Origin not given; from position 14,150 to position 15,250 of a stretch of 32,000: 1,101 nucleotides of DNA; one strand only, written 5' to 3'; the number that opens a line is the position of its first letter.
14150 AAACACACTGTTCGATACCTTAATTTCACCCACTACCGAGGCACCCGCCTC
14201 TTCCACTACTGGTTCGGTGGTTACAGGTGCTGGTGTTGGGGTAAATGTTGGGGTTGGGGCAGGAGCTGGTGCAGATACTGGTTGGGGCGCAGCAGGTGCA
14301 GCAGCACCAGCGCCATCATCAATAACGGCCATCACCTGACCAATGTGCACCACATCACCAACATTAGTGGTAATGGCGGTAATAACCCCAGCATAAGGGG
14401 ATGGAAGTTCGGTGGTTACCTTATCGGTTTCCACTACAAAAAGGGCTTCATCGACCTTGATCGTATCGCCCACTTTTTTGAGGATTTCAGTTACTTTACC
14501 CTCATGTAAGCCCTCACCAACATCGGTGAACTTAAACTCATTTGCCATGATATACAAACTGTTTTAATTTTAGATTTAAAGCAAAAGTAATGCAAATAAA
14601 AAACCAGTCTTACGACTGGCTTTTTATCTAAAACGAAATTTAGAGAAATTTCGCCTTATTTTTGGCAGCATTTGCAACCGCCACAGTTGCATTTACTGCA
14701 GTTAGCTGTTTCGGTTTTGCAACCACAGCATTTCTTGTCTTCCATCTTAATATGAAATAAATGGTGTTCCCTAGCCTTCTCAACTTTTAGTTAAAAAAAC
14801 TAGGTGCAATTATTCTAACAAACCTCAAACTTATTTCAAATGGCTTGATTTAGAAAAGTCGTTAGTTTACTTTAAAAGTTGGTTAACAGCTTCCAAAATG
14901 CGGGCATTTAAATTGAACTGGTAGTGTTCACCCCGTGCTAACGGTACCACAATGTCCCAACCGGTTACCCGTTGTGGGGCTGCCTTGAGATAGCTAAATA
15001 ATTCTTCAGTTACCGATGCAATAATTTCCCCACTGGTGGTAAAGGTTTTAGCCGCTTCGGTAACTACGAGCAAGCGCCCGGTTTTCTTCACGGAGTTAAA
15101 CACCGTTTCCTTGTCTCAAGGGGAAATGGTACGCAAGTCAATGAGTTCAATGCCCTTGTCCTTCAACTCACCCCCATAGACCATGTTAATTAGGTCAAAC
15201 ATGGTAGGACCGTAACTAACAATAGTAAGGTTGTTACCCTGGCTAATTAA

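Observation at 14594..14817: Insulated mini-gene inside the pdh cluster: -10 box, a 29-codon ORF with 9 cysteines, and a GNRA-capped terminator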

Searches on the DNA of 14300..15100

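Call 4: search_rna_families(source=window, start=14300, end=15100, threshold=evalue, max_evalue=10, show_alignments=2)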
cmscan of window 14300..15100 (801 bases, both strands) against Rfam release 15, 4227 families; matches with E-value up to 10: 12.
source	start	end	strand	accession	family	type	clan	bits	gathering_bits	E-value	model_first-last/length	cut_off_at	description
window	14590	14662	-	RF02053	STnc430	Gene; sRNA;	-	25.8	47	0.099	1-162/162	no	Enterobacterial sRNA STnc430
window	14592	14660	-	RF02064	STnc370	Gene; sRNA;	-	25.8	54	0.53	1-71/71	no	Enterobacterial sRNA STnc370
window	14596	14764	-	RF04180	BTnc231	Gene; sRNA;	-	24.4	80.4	0.011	1-154/154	no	Bacteroides sRNA BTnc231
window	14594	14687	-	RF00368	sroB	Gene; sRNA;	-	21.6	44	4.5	1-83/83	no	sroB RNA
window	14554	14628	-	RF02589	Spy779816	Gene; sRNA;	-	19.4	67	2.2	1-88/88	no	S. pyogenes small RNA 779816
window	14555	14626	+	RF02083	OrzO-P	Gene; antitoxin;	-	18.4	60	3.2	1-76/76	no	OrzO-P RNA antitoxin family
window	14778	14809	+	RF00522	PreQ1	Cis-reg; riboswitch;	-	16.7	39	1.3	1-45/45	no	PreQ1 (pre queuosine) riboswitch aptamer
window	14385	14402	+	RF03535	TEG147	Cis-reg;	-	15.3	56.1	8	22-39/60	no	Staphylococcus aureus small RNA TEG147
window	14556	14627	+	RF00125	IS128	Gene; sRNA;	-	14.4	80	3.1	122-198/209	no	IS128 RNA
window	14592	14645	-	RF01473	rli41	Gene; sRNA;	-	13.3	55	4.2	1-494/494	no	Listeria sRNA rli41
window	14646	15038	+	RF01894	PCA3_2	Gene; lncRNA;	-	12.8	100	0.43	1-409/409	no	Prostate cancer antigen RNA 3 conserved region 2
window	14592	14700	-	RF02637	EF0408_EF0409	Gene; sRNA;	-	12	440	1.5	1-412/412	no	Enterococcus sRNA EF0408_EF0409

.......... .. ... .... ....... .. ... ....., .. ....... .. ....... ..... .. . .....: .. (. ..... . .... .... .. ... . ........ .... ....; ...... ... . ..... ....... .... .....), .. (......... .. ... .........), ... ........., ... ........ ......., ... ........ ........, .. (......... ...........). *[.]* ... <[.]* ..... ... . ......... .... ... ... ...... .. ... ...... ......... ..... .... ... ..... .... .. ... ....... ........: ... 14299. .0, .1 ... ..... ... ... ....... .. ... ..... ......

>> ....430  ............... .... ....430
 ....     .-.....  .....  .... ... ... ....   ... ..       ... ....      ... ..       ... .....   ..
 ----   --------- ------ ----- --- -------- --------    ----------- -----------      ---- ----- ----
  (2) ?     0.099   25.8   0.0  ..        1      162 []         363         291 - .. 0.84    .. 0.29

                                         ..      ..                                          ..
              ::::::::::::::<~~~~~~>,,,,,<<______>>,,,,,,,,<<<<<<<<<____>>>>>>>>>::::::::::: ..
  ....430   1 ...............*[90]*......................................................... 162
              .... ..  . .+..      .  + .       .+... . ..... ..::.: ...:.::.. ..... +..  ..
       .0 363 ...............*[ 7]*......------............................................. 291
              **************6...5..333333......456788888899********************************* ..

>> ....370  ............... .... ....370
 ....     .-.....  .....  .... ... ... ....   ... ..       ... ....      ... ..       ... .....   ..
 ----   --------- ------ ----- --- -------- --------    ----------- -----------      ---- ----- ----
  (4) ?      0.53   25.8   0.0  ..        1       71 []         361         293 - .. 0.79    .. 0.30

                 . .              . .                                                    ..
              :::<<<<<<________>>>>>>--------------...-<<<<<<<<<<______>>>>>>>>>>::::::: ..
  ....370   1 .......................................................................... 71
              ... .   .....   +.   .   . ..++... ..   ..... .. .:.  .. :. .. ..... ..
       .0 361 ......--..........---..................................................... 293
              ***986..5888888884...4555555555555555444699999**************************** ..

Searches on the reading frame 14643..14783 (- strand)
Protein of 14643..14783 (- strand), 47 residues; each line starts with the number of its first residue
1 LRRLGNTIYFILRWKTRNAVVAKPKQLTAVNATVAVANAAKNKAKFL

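Call 52: list_cluster_members(proteins=[P0003, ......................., window:14643-14783:-, window:14643-14783:-])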
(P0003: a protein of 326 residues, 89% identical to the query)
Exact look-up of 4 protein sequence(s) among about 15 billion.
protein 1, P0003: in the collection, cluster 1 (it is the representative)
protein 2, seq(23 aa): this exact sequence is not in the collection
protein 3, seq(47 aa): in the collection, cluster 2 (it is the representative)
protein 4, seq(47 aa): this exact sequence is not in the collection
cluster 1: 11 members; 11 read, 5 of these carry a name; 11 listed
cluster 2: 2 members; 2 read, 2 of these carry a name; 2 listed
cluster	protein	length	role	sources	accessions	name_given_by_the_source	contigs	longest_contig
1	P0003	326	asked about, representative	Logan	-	-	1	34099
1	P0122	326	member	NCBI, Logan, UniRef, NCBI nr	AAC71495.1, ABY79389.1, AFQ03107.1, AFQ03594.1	alpha-ketoacid dehydrogenase subunit beta [Mycoplasmoides genitalium] | Pyruvate dehydrogenase E1 component subunit beta n=1 Tax=Mycoplasma genitalium (strain ...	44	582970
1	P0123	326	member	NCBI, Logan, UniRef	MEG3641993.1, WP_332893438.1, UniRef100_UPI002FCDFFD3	alpha-ketoacid dehydrogenase subunit beta [Mycoplasmoides genitalium] | alpha-ketoacid dehydrogenase subunit beta n=1 Tax=Mycoplasmoides genitalium TaxID=2097 ...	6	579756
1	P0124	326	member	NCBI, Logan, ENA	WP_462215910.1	alpha-ketoacid dehydrogenase subunit beta [Mycoplasmoides genitalium]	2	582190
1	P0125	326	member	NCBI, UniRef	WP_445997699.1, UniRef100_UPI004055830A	alpha-ketoacid dehydrogenase subunit beta [Mycoplasmoides genitalium] | alpha-ketoacid dehydrogenase subunit beta n=1 Tax=Mycoplasmoides genitalium TaxID=2097 ...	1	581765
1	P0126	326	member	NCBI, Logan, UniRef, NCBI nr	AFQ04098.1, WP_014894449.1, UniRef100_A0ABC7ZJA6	pyruvate dehydrogenase component E1, beta subunit [Mycoplasmoides genitalium M6320] | Pyruvate dehydrogenase component E1, beta subunit n=1 Tax=Mycoplasmoides genitalium M6320 ... | alpha-ketoacid dehydrogenase subunit beta [Mycoplasmoides genitalium]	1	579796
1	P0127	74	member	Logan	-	-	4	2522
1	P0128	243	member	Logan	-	-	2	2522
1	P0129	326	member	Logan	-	-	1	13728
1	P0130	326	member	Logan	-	-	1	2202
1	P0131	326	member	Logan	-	-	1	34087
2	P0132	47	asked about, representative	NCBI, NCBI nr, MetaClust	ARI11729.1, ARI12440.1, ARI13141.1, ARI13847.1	hypothetical protein FA947_02235 [Mycoplasmoides pneumoniae] | hypothetical protein B7R95_02265 [Mycoplasmoides pneumoniae] | status=active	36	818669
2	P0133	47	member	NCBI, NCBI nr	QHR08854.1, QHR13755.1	hypothetical protein FA933_02240 [Mycoplasmoides pneumoniae] | hypothetical protein FA926_02240 [Mycoplasmoides pneumoniae]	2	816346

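Call 55: find_encoding_contigs(protein=P0122, flank=1500, max_places=10)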
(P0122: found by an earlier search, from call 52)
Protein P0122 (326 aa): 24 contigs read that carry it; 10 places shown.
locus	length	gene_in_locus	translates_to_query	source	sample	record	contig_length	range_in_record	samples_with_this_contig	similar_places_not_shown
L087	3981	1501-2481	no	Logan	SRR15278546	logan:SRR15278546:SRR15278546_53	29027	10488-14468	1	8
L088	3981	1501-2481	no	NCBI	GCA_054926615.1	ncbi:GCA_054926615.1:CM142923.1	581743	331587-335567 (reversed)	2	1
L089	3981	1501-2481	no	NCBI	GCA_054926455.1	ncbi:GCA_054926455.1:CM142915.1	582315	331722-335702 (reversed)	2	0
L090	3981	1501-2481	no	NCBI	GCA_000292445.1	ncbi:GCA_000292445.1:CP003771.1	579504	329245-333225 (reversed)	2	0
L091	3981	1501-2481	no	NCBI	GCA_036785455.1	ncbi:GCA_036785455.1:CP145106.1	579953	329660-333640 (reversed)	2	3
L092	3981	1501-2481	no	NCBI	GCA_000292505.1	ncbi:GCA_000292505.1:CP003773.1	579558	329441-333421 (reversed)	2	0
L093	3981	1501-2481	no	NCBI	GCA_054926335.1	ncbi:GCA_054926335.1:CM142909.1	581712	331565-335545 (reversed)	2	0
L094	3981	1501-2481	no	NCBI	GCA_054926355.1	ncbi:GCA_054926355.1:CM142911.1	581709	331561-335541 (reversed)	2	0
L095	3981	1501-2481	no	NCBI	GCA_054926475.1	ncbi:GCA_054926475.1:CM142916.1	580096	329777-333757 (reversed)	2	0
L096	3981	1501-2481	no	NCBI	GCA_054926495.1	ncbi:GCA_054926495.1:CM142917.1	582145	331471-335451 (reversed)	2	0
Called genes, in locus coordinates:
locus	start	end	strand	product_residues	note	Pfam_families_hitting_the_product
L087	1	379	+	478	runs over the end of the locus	PF07992:Pyr_redox_2, PF13738:Pyr_redox_3 (faint), PF01266:DAO (faint), PF00070:Pyr_redox, PF02852:Pyr_redox_dim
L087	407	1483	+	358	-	PF00676:E1_dh, PF13292:DXP_synthase_N (weak)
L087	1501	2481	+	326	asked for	PF02779:Transket_pyr, PF02780:Transketolase_C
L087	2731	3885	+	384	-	PF00364:Biotin_lipoyl, PF25973:BSH_CzcB (faint), PF00198:2-oxoacid_dh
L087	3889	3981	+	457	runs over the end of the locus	PF01134:GIDA (faint), PF03486:HI0933_like (faint), PF07992:Pyr_redox_2, PF13434:Lys_Orn_oxgnase (faint), PF13450:NAD_binding_8 (faint), PF13738:Pyr_redox_3, PF00070:Pyr_redox, PF02852:Pyr_redox_dim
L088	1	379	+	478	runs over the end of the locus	PF07992:Pyr_redox_2, PF13738:Pyr_redox_3 (faint), PF01266:DAO (faint), PF00070:Pyr_redox, PF02852:Pyr_redox_dim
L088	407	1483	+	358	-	PF00676:E1_dh, PF13292:DXP_synthase_N (weak)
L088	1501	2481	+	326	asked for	PF02779:Transket_pyr, PF02780:Transketolase_C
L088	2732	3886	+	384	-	PF00364:Biotin_lipoyl, PF25973:BSH_CzcB (faint), PF00198:2-oxoacid_dh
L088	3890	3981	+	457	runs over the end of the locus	PF01134:GIDA (faint), PF03486:HI0933_like (faint), PF07992:Pyr_redox_2, PF13434:Lys_Orn_oxgnase (faint), PF13450:NAD_binding_8 (faint), PF13738:Pyr_redox_3, PF00070:Pyr_redox, PF02852:Pyr_redox_dim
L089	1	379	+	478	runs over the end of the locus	PF07992:Pyr_redox_2, PF13738:Pyr_redox_3 (faint), PF01266:DAO (faint), PF00070:Pyr_redox, PF02852:Pyr_redox_dim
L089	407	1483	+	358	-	PF00676:E1_dh, PF13292:DXP_synthase_N (weak)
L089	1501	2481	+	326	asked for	PF02779:Transket_pyr, PF02780:Transketolase_C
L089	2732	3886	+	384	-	PF00364:Biotin_lipoyl, PF25973:BSH_CzcB (faint), PF00198:2-oxoacid_dh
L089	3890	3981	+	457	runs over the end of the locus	PF01134:GIDA (faint), PF03486:HI0933_like (faint), PF07992:Pyr_redox_2, PF13434:Lys_Orn_oxgnase (faint), PF13450:NAD_binding_8 (faint), PF13738:Pyr_redox_3, PF00070:Pyr_redox, PF02852:Pyr_redox_dim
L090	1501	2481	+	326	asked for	PF02779:Transket_pyr, PF02780:Transketolase_C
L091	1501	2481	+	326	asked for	PF02779:Transket_pyr, PF02780:Transketolase_C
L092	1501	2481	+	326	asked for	PF02779:Transket_pyr, PF02780:Transketolase_C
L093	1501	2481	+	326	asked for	PF02779:Transket_pyr, PF02780:Transketolase_C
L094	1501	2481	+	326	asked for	PF02779:Transket_pyr, PF02780:Transketolase_C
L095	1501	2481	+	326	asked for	PF02779:Transket_pyr, PF02780:Transketolase_C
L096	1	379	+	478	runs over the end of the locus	PF07992:Pyr_redox_2, PF13738:Pyr_redox_3 (faint), PF01266:DAO (faint), PF00070:Pyr_redox, PF02852:Pyr_redox_dim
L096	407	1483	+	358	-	PF00676:E1_dh, PF13292:DXP_synthase_N (weak)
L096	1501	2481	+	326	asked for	PF02779:Transket_pyr, PF02780:Transketolase_C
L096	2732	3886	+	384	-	PF00364:Biotin_lipoyl, PF25973:BSH_CzcB (faint), PF00198:2-oxoacid_dh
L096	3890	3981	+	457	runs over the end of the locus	PF03486:HI0933_like (faint), PF07992:Pyr_redox_2, PF13434:Lys_Orn_oxgnase (faint), PF13450:NAD_binding_8 (faint), PF13738:Pyr_redox_3, PF00070:Pyr_redox, PF02852:Pyr_redox_dim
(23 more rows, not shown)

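Call 68: search_protein_families(library=ncbifam, proteins=[window:14643-14783:-], max_evalue=10)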
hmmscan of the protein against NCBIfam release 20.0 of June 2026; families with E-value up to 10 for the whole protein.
seq(47 aa): 0 families

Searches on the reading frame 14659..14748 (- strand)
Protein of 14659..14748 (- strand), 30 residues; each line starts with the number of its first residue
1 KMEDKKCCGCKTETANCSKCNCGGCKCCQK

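Call 22: list_cluster_members(proteins=[window:14659-14745:-])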
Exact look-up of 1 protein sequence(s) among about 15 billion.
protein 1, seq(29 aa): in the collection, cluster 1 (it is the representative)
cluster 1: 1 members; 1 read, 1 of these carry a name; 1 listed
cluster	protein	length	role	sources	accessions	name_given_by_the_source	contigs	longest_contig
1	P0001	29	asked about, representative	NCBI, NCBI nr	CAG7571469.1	MP200 [Mycoplasmoides pneumoniae M129]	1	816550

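Call 36: search_protein_families(library=pfam, proteins=[window:14659-14745:-], max_evalue=10)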
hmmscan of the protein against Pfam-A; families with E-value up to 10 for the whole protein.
seq(29 aa): 0 families

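Call 37: search_solved_structures(query=window:14659-14745:-, max_evalue=10, show_alignments=3)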
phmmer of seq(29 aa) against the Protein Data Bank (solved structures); distinct sequences matched with E-value up to 10: 1.
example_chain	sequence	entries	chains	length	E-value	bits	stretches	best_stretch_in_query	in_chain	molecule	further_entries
2v08_A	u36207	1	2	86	0.99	13.2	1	6-25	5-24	CYTOCHROME C6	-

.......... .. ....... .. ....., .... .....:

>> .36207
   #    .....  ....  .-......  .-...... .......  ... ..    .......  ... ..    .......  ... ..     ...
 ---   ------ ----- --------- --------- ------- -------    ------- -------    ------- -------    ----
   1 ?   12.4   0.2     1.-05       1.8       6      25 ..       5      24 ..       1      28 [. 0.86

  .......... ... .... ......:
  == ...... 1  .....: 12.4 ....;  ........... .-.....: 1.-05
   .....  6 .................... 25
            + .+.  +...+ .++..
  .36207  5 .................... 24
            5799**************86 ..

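Call 56: search_protein_representatives(protein=window:14659-14748:-)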
Query: 30 residues. Proteins with E-value up to 0.001 (for the whole library): 1; up to 1e-10: 0; up to 1e-30: 0. The best 1 are listed.
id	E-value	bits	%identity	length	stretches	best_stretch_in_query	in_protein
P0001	7.2e-10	53.0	100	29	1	2-30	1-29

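Call 68: search_protein_families(library=ncbifam, proteins=[window:14659-14745:-], max_evalue=10)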
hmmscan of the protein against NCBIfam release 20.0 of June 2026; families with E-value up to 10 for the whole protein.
seq(29 aa): 0 families
